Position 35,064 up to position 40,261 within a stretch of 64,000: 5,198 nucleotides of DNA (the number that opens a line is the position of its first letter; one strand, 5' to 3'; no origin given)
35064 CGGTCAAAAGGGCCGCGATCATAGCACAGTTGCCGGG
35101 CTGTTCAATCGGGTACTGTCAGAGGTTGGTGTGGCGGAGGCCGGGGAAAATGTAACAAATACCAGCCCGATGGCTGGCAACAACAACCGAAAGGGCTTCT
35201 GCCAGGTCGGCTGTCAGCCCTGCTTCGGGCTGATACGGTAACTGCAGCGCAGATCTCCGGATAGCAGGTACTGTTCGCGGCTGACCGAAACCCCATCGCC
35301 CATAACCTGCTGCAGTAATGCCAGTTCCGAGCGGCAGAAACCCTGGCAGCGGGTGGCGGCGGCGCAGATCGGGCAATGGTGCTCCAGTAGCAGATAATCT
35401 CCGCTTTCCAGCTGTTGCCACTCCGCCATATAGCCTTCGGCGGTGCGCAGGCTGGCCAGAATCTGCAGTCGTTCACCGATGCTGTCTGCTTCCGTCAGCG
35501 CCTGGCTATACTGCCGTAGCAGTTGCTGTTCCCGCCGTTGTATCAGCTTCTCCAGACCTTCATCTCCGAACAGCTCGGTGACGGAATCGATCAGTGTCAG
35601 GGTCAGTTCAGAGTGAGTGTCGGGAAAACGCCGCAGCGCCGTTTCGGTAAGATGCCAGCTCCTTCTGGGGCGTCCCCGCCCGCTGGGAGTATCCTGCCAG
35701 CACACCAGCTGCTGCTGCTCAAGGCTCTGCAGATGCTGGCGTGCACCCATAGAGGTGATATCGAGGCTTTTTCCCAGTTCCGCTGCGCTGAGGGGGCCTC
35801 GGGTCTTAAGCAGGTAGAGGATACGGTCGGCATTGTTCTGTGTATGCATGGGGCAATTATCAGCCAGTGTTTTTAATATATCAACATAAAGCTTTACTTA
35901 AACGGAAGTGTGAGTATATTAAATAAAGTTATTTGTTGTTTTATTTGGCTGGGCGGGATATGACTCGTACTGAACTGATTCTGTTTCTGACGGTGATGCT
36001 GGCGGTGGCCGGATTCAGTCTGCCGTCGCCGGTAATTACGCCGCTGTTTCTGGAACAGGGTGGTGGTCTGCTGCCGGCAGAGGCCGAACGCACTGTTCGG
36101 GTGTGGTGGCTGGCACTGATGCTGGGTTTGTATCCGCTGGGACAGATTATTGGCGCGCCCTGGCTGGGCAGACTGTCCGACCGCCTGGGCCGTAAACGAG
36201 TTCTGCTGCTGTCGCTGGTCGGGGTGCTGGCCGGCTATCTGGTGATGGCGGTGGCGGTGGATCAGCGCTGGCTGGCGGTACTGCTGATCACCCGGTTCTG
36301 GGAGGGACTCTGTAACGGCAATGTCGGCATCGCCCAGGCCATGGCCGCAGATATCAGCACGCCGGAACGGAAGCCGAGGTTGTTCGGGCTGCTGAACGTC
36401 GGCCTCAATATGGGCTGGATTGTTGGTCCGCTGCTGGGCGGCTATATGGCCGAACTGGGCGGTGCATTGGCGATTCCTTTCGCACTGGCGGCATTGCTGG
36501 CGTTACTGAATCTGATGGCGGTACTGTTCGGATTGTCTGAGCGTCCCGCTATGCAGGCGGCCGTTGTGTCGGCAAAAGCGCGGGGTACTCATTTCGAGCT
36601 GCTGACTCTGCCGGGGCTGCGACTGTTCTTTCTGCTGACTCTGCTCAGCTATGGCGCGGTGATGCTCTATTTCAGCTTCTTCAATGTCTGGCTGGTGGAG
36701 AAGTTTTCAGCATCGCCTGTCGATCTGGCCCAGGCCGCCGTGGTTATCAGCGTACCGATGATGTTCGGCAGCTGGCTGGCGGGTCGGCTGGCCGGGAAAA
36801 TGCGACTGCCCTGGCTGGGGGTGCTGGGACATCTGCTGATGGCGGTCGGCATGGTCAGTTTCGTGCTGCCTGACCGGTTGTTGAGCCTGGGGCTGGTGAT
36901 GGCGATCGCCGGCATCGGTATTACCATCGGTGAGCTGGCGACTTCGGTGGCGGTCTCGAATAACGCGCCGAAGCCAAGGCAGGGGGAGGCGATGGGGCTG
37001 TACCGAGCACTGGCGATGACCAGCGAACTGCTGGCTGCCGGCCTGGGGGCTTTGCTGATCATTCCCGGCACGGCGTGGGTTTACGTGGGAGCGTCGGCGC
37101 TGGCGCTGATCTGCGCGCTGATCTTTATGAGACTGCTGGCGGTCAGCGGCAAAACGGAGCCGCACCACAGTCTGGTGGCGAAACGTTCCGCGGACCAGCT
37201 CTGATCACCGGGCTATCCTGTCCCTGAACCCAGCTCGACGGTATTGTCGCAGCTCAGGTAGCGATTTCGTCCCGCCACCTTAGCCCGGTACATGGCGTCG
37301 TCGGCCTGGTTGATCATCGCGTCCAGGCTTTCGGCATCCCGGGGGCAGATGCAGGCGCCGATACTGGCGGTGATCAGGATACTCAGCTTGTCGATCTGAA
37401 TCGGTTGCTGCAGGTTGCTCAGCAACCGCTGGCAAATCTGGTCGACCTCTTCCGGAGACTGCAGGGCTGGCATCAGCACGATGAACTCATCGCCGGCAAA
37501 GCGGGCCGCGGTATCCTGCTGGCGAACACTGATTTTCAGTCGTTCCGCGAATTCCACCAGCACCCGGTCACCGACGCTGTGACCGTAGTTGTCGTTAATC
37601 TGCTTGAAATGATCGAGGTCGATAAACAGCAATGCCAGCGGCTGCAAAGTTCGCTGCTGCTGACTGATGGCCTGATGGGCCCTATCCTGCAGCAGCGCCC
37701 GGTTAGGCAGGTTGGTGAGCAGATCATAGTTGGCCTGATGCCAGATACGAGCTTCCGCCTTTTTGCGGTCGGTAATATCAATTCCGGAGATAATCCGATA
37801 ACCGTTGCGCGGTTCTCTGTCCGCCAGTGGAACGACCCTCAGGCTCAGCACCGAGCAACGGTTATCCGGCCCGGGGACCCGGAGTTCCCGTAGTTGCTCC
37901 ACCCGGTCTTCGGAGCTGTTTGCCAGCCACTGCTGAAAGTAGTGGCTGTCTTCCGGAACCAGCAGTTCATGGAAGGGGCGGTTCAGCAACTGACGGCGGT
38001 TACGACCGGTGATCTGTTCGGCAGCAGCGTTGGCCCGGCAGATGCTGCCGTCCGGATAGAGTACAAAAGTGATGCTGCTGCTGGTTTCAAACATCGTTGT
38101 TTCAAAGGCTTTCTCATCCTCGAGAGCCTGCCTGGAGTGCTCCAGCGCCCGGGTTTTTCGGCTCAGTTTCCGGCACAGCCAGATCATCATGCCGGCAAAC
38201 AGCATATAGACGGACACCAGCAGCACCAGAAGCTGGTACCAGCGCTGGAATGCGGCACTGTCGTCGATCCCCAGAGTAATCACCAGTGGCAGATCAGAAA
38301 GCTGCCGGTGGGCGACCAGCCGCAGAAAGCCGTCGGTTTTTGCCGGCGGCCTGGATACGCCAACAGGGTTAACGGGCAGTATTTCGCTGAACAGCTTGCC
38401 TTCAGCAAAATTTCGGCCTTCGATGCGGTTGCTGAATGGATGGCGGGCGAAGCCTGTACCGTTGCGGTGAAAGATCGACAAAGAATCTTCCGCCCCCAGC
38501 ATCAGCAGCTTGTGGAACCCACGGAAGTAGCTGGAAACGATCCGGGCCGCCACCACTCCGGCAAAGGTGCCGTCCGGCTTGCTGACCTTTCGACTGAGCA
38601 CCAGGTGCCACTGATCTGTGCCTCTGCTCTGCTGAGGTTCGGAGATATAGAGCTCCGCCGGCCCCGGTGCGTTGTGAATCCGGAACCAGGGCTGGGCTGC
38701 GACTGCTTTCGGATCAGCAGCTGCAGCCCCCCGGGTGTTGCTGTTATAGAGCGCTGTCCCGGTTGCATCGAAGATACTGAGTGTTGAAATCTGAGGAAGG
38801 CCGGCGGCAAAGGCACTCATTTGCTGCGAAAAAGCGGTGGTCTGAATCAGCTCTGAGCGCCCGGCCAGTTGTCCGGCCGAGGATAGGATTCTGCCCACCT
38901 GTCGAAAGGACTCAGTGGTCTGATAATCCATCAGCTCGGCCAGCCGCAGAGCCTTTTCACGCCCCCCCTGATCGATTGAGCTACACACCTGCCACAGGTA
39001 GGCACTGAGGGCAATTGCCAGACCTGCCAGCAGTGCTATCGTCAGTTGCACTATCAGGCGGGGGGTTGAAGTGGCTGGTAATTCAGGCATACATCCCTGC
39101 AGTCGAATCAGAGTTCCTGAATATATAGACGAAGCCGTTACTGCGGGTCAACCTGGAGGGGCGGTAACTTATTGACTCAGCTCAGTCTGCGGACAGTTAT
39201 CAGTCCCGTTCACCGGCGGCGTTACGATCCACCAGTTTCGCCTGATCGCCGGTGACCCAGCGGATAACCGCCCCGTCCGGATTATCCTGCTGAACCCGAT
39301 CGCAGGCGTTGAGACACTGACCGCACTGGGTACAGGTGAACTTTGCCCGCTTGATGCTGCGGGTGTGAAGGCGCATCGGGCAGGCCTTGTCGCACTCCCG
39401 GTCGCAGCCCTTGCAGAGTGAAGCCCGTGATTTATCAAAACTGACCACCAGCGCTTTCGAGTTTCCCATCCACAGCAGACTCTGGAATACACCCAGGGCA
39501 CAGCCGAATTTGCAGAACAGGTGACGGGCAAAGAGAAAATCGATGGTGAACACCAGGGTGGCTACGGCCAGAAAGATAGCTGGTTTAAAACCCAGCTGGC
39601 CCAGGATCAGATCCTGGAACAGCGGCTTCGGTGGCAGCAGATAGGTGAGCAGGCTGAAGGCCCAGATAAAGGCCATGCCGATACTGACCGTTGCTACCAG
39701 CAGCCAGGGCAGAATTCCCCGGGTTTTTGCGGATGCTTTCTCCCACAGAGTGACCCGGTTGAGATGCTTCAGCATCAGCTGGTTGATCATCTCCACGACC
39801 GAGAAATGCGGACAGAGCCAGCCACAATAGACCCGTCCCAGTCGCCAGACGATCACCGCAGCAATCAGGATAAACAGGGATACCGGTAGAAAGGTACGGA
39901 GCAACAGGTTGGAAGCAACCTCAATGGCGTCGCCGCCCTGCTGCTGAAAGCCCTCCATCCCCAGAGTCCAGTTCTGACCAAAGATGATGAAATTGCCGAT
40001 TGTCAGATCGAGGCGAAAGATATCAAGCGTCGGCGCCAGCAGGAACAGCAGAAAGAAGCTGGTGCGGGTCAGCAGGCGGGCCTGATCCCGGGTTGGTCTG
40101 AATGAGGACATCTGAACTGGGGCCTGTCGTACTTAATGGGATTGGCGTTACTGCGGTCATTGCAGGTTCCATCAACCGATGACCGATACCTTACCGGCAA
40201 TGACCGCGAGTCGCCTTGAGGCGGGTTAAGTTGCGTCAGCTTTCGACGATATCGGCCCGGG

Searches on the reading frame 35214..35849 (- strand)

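Call 29: search_protein_families(library=pfam, proteins=[window:35214-35849:-], max_evalue=0.001)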
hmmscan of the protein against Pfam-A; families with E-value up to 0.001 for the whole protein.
window:35214-35849:- (211 aa): 3 families
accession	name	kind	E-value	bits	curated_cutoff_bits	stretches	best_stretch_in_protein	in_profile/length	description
PF08279.18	HTH_11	-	5.2e-06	26.7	25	1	9-45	4-41/55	HTH domain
PF12840.13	HTH_20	-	0.00023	21.5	27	1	9-49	8-48/51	Helix-turn-helix domain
PF12802.13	MarR_2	-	0.00058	20.4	27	0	9-53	9-54/61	MarR family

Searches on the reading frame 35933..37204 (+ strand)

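Call 29: search_protein_families(library=pfam, proteins=[window:35933-37204:+], max_evalue=0.001)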
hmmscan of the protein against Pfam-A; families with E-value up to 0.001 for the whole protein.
window:35933-37204:+ (423 aa): 3 families
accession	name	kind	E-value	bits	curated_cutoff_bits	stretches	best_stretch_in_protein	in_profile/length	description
PF07690.21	MFS_1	-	4.6e-50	170.9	33.4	2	17-360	1-338/347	Major Facilitator Superfamily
PF00083.30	Sugar_tr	-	4.6e-13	49.3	22.3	1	59-199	47-190/452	Sugar (and other) transporter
PF12832.13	MFS_1_like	-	2.4e-08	33.9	25.2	1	62-382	38-362/373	MFS_1 like family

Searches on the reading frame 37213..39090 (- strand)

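Call 29: search_protein_families(library=pfam, proteins=[window:37213-39090:-], max_evalue=0.001)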
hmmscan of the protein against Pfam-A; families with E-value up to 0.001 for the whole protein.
window:37213-39090:- (625 aa): 7 families
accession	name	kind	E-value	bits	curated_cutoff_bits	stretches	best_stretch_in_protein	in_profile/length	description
PF00990.26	GGDEF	-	6.7e-52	175.9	23.8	1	453-610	1-161/161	Diguanylate cyclase, GGDEF domain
PF22588.2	dCache_1_like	-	5.9e-16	58.9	27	1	186-272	1-87/89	Histidine kinase sensor domain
PF02743.24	dCache_1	-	1.1e-08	35.4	45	1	80-185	41-151/240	Cache domain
PF13426.13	PAS_9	-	1.2e-08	35.6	27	1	341-441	4-103/103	PAS domain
PF08448.16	PAS_4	-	1.5e-08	35.2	23.1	1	334-443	1-109/110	PAS fold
PF00989.32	PAS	-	5.1e-08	33.3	22.6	1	333-425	6-99/113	PAS fold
PF13188.13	PAS_8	-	0.0003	21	21.8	0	332-379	5-48/65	PAS domain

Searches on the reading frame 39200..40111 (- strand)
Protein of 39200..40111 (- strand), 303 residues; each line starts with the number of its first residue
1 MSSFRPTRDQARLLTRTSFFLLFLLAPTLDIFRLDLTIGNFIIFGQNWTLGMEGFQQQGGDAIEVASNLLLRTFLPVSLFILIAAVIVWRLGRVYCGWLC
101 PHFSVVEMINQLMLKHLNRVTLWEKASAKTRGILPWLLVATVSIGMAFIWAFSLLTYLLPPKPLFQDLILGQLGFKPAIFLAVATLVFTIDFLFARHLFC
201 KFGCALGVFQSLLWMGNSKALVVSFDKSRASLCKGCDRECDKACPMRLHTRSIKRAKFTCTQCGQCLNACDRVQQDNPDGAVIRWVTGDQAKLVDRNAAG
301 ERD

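Call 29: search_protein_families(library=pfam, proteins=[window:39200-40111:-], max_evalue=0.001)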
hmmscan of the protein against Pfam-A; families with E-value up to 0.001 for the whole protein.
window:39200-40111:- (303 aa): 3 families
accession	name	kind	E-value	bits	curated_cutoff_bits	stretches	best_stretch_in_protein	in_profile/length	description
PF12801.12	Fer4_5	-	1.2e-09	38.4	22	1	77-118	5-46/48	4Fe-4S binding domain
PF13746.11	Fer4_18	-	0.00041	21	27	0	232-285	60-111/114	4Fe-4S dicluster domain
PF13534.11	Fer4_17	-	0.00083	20.3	22.2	0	260-277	2-19/61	4Fe-4S dicluster domain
